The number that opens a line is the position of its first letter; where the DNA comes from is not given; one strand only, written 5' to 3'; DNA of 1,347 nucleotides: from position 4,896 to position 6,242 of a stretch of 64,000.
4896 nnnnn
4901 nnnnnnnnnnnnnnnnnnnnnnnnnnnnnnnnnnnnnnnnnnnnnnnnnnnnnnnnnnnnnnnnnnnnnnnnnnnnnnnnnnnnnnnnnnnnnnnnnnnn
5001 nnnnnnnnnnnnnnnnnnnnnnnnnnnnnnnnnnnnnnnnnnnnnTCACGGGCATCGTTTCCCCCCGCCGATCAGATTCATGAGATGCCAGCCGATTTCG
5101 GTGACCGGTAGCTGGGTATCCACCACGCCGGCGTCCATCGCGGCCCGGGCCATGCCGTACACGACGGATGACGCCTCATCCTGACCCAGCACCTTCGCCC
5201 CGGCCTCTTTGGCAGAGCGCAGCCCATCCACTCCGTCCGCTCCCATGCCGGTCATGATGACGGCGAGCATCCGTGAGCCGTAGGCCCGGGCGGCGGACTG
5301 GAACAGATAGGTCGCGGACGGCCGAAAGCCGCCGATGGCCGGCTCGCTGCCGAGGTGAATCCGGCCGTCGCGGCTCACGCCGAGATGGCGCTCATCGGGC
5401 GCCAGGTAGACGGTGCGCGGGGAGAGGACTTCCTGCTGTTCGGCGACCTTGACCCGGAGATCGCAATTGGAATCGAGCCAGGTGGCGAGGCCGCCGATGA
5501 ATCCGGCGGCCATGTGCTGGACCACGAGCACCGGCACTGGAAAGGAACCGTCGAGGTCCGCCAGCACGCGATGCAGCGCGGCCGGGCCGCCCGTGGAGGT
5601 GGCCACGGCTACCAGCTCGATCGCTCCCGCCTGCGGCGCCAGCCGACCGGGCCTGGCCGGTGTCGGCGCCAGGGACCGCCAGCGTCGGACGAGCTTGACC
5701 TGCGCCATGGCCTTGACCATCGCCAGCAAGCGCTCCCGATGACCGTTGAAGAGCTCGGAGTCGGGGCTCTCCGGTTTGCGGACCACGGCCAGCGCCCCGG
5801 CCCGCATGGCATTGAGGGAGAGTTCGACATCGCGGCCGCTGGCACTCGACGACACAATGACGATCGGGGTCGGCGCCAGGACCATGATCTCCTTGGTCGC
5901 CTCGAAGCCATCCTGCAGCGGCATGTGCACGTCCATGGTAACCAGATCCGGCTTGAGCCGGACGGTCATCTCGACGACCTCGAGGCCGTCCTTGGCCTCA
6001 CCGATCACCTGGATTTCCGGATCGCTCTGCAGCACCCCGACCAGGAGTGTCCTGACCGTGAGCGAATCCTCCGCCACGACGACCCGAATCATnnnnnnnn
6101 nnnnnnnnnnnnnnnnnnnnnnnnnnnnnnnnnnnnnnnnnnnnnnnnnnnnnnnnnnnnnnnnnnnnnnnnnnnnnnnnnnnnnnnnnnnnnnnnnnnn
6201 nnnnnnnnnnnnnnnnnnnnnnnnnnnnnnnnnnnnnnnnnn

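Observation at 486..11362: Wsp-syntenic chemosensory operon whose output position holds a REC-headed hybrid histidine kinase instead of a diguanylate cyclase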

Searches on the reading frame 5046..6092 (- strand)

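Call 4: search_protein_families(library=pfam, proteins=[window:5046-6092:-], max_evalue=0.01)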
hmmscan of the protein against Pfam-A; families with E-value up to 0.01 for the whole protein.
window:5046-6092:- (348 aa): 2 families
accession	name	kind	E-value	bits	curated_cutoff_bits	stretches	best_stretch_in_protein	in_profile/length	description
PF01339.22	CheB_methylest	-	3.1e-56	190.3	24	1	161-334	1-171/174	CheB methylesterase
PF00072.30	Response_reg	-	2.2e-17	63.7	30.2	1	4-111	1-104/111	Response regulator receiver domain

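Call 6: search_protein_families(library=ncbifam, proteins=[window:5046-6092:-], max_evalue=0.001)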
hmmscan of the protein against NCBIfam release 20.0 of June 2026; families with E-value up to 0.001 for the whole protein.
window:5046-6092:- (348 aa): 47 families (the best 25 are shown)
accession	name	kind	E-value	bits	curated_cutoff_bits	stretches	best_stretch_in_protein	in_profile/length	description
NF001965.0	PRK00742.1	subfamily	8.7e-98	327.8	293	1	2-341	4-353/357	chemotaxis-specific protein-glutamate methyltransferase CheB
NF009206.0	PRK12555.1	subfamily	8.8e-91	304.4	342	1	2-341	1-336/340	chemotaxis-specific protein-glutamate methyltransferase CheB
NF041367.1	CheY_Halo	equivalog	1.7e-18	67.1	200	1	4-108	1-101/114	chemotaxis protein CheY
NF007018.1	PRK09483.1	equivalog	1.2e-11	44.7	280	1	1-111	1-109/217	UvrY/SirA/GacA family response regulator transcription factor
NF007935.0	PRK10651.1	equivalog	2.1e-11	43.4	250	1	3-110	8-113/216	two-component system response regulator NarL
NF011896.0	PRK15369.1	equivalog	7.9e-11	42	242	1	3-112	5-111/211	two component system response regulator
TIGR02875.1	spore_0_A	equivalog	1.5e-10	40.8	200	1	2-115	3-114/262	sporulation transcription factor Spo0A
NF008677.0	PRK11697.1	equivalog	1.9e-10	40.5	246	1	1-65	1-65/238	two-component system response regulator BtsR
NF008469.0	PRK11361.1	equivalog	1.6e-09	37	714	1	3-108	6-107/461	acetoacetate metabolism transcriptional regulator AtoC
NF040689.1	MtrAB_MtrA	equivalog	2.2e-09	37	300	1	5-123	2-114/219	MtrAB system response regulator MtrA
NF007969.0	PRK10693.1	equivalog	3.7e-09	36.1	329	1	4-145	10-150/337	two-component system response regulator RssB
NF045944.1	ResRegRpaBCyano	equivalog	2.4e-08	33.6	330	1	6-111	2-102/229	response regulator transcription factor RpaB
NF052445.1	RespRegMctR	equivalog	4.6e-08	32.7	300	1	2-87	2-87/205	two-component system response regulator MctR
NF047465.1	hybrid_HK_LvrA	exception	4.6e-08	31.5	1200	1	3-113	469-576/819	hybrid histidine kinase/response regulator LvrA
TIGR01818.1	ntrC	equivalog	1.1e-07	31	558.6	1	4-107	1-100/463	nitrogen regulation protein NR(I)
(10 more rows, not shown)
